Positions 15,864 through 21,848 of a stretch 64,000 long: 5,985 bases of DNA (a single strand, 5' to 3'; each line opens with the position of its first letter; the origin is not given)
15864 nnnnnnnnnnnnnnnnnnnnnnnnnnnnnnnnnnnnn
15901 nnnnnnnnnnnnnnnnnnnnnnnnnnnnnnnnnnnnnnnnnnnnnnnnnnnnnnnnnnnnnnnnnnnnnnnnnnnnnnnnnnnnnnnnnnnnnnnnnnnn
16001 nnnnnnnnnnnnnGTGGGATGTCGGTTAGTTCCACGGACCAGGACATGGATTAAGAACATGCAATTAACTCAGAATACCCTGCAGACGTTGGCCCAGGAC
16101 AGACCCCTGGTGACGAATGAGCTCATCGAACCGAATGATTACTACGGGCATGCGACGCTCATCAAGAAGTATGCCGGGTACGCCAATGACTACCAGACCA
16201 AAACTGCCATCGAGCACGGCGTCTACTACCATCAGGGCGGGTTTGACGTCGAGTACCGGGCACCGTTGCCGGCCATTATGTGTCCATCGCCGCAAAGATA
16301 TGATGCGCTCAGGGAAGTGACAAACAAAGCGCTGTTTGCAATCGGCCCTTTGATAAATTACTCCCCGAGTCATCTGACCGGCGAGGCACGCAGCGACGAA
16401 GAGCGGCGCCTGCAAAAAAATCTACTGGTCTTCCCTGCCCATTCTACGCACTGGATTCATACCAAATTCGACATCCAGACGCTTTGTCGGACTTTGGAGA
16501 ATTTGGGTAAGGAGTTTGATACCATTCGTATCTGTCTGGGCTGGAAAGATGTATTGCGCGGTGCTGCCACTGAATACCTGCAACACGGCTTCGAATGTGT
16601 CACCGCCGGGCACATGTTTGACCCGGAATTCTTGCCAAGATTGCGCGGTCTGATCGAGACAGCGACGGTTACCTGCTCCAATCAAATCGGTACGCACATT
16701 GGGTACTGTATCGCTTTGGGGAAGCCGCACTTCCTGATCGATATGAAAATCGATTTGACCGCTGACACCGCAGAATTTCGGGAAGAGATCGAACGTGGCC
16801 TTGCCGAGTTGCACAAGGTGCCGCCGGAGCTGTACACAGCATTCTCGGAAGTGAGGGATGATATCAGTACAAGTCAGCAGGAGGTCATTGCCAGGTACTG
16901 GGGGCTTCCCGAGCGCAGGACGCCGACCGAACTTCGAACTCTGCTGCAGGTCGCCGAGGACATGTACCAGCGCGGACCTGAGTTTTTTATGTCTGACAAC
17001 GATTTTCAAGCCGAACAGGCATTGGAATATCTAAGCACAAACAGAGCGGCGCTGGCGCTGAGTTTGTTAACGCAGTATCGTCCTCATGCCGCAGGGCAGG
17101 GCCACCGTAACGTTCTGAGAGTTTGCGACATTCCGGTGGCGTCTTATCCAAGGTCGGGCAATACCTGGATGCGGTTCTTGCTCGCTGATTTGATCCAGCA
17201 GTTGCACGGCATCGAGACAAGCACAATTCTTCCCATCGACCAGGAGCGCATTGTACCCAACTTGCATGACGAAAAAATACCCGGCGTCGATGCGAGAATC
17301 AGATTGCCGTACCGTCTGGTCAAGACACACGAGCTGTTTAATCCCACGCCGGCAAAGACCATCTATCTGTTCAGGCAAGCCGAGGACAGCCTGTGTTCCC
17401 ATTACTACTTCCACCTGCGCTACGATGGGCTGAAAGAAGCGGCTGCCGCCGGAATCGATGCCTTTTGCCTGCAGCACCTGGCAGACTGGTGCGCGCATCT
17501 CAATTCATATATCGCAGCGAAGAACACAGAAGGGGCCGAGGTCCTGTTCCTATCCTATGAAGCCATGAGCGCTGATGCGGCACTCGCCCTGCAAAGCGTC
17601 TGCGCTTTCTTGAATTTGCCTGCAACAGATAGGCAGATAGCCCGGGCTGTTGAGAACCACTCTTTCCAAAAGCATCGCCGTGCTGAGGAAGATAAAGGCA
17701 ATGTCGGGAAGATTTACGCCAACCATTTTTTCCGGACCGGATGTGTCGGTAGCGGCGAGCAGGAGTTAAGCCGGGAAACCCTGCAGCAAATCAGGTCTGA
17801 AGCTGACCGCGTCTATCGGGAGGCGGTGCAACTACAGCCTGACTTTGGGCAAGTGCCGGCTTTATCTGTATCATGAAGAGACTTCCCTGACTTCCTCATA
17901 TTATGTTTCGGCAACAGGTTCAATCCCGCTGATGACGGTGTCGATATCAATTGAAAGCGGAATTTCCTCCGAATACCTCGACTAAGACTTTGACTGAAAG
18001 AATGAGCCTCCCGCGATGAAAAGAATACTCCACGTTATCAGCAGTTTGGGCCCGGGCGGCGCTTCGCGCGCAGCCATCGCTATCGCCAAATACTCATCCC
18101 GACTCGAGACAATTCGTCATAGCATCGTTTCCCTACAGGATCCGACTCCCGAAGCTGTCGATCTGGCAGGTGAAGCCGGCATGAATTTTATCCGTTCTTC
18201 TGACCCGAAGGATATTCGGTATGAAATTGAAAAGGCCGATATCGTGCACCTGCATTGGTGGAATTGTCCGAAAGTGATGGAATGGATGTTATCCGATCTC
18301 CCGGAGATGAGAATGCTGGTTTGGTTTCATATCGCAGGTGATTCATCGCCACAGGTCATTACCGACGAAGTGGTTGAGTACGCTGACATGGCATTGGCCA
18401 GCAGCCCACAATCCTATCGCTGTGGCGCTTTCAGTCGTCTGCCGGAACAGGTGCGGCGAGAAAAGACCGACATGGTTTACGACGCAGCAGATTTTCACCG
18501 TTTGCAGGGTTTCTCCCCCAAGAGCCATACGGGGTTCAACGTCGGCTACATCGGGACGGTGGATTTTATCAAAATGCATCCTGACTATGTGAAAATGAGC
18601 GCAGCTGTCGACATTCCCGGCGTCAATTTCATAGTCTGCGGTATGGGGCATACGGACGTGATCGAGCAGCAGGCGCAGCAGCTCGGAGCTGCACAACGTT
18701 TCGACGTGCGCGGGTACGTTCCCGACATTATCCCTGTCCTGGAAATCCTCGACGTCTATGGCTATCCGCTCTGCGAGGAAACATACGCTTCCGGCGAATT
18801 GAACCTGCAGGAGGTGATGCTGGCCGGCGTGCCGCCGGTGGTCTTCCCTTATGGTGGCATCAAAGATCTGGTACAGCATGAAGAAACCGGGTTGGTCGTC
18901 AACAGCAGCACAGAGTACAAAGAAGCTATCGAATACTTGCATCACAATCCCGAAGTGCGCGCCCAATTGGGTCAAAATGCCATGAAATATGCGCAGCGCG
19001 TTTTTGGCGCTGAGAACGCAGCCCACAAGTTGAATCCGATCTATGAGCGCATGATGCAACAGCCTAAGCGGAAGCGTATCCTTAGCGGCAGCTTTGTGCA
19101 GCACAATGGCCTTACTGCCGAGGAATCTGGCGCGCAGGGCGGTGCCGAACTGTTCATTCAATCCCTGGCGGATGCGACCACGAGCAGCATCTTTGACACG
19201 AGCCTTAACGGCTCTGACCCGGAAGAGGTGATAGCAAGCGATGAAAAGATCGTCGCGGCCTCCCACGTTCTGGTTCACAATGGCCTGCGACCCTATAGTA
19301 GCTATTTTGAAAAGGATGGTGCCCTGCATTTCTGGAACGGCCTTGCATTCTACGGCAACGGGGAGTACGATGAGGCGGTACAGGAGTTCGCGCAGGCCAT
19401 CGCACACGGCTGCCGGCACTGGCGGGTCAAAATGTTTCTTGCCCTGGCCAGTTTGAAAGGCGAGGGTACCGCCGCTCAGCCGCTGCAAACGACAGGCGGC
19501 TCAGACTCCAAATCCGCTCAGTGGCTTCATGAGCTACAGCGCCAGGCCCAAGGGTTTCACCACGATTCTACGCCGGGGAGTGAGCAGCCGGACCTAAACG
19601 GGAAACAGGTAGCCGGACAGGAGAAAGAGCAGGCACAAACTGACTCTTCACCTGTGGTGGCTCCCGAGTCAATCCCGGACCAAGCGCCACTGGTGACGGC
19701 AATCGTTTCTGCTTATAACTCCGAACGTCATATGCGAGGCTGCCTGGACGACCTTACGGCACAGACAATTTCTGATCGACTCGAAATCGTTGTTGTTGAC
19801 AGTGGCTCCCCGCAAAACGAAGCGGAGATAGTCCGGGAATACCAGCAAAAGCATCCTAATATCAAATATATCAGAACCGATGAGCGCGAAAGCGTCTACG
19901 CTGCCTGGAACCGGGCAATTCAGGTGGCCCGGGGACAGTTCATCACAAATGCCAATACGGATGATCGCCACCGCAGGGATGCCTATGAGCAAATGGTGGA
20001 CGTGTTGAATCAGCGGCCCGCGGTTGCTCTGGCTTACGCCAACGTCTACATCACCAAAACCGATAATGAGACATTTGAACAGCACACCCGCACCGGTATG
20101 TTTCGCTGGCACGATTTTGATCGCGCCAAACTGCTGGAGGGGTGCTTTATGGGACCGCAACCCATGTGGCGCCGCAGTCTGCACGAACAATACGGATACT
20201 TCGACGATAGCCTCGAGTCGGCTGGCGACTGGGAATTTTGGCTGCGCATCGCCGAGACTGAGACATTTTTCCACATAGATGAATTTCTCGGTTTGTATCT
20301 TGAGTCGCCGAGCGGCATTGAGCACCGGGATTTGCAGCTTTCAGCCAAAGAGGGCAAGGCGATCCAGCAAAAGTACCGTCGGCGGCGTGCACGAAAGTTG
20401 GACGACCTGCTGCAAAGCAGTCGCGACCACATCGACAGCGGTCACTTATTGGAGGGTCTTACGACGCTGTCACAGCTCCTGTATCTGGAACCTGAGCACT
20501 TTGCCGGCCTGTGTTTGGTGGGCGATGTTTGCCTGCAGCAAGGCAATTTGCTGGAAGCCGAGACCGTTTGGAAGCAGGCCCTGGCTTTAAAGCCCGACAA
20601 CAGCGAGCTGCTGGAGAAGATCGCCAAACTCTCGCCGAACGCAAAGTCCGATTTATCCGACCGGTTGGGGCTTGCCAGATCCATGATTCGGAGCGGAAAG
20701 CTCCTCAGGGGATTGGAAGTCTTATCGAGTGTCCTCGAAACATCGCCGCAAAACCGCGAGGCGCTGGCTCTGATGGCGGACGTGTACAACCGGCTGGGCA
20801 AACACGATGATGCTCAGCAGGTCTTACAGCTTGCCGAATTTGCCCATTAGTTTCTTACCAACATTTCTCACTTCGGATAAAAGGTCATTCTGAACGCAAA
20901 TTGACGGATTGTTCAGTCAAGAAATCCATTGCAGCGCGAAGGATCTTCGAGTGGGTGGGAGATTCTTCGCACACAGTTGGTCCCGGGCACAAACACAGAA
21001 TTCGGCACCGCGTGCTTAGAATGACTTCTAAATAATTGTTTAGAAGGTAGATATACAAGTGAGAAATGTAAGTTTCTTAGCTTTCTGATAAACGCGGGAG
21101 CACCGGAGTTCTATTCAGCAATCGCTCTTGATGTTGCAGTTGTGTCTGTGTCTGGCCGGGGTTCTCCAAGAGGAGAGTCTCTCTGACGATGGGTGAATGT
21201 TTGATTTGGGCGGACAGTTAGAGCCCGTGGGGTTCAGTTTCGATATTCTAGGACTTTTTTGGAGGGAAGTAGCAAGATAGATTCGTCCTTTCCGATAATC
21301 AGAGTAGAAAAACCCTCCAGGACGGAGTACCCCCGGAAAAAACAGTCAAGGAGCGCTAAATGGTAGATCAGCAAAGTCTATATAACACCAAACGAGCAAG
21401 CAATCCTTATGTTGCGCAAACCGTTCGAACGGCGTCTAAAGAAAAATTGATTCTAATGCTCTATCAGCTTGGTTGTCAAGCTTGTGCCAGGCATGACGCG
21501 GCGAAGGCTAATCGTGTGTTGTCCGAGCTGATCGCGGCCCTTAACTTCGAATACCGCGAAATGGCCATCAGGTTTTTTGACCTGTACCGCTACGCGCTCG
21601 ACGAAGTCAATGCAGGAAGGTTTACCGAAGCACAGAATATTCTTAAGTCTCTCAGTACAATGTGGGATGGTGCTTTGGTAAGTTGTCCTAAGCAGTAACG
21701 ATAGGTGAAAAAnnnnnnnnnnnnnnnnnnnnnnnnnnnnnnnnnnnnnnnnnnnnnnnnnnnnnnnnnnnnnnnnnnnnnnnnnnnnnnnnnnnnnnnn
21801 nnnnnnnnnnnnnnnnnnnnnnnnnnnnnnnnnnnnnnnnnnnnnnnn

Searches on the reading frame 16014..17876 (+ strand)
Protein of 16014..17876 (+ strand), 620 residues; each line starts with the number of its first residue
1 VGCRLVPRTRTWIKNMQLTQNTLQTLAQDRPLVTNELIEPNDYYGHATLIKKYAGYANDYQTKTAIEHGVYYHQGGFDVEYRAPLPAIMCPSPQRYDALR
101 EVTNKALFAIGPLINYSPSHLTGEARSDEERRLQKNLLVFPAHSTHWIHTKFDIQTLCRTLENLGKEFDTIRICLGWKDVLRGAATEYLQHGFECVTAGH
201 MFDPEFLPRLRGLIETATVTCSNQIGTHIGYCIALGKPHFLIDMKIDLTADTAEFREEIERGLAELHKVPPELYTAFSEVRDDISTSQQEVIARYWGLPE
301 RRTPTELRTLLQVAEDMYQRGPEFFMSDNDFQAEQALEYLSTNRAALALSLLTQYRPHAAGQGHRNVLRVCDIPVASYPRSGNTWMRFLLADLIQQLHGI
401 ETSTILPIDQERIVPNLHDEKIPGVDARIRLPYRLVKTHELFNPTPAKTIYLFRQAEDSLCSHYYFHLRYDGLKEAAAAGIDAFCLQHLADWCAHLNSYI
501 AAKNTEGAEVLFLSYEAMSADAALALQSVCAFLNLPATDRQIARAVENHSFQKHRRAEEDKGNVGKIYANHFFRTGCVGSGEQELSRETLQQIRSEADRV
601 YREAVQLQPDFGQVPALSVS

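Call 5: search_protein_families(library=pfam, proteins=[window:16014-17876:+], max_evalue=0.01)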
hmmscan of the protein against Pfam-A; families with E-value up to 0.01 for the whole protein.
window:16014-17876:+ (620 aa): 2 families
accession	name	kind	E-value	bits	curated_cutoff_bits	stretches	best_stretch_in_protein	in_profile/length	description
PF00685.33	Sulfotransfer_1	-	5.1e-22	78.9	22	1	372-595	3-245/255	Sulfotransferase domain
PF13469.12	Sulfotransfer_3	-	1.4e-06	29.1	27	1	447-539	125-216/216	Sulfotransferase family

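Call 8: search_protein_families(library=ncbifam, proteins=[window:16014-17876:+], max_evalue=0.001)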
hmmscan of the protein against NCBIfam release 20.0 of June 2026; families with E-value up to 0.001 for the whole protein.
window:16014-17876:+ (620 aa): 0 families

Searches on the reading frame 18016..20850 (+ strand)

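Call 5: search_protein_families(library=pfam, proteins=[window:18016-20850:+], max_evalue=0.01)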
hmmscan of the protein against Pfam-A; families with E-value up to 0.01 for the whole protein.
window:18016-20850:+ (944 aa): 22 families
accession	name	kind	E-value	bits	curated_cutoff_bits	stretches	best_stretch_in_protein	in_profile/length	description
PF00535.33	Glycos_transf_2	-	8.8e-26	91.3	23.3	1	562-724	2-165/168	Glycosyl transferase family 2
PF00534.26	Glycos_transf_1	-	2.8e-16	59.9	26.4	1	191-324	33-171/172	Glycosyl transferases group 1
PF13692.12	Glyco_trans_1_4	-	4.2e-14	53.4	27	1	191-310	20-141/142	Glycosyl transferases group 1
PF13432.12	TPR_16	-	1.4e-13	51.5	32.7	0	442-481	4-43/65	Tetratricopeptide repeat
PF14559.12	TPR_19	-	1.9e-12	47.7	25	1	892-939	3-50/68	Tetratricopeptide repeat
PF13414.12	TPR_11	-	5.2e-11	42.5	26.8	1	836-871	1-36/42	TPR repeat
PF07719.23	TPR_2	-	5.6e-11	42.1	27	2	831-862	3-34/34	Tetratricopeptide repeat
PF13428.12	TPR_14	-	7.5e-10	38.9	23.5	0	836-872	8-44/44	Tetratricopeptide repeat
PF10111.15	Glyco_tranf_2_2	-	1.8e-09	37.9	27.3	1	585-752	26-206/276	Glycosyltransferase like family 2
PF12895.13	ANAPC3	-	2.6e-06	28.1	27.2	1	877-938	20-80/82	Anaphase-promoting complex, cyclosome, subunit 3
PF13424.12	TPR_12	-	6.7e-06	26.7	30.1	0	900-939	30-70/77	Tetratricopeptide repeat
PF13181.12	TPR_8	-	7.5e-06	26.2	25.7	0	832-862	4-34/34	Tetratricopeptide repeat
PF25064.1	ARM_TT21_5th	-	8.2e-06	26.6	27.8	0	889-941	10-62/117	TT21 fifth ARM repeats domain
PF13431.12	TPR_17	-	9.4e-06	26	24.4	0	906-935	5-34/34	Tetratricopeptide repeat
PF23914.1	TPR_CcmH_CycH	-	1.7e-05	25.2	42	1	818-938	39-145/158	Cytochrome c-type biogenesis protein H TPR domain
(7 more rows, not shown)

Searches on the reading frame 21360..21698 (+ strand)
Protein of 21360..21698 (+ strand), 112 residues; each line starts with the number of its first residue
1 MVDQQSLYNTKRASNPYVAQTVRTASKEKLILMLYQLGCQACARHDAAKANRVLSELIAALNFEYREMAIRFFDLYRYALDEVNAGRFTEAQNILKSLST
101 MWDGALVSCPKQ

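Call 6: search_protein_families(library=pfam, proteins=[window:21360-21698:+], max_evalue=0.01)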
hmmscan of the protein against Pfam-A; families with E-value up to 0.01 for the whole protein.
window:21360-21698:+ (112 aa): 1 family
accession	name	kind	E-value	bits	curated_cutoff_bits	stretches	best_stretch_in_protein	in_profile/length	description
PF02561.19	FliS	-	2.8e-10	40.9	26.7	2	45-100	46-102/115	Flagellar protein FliS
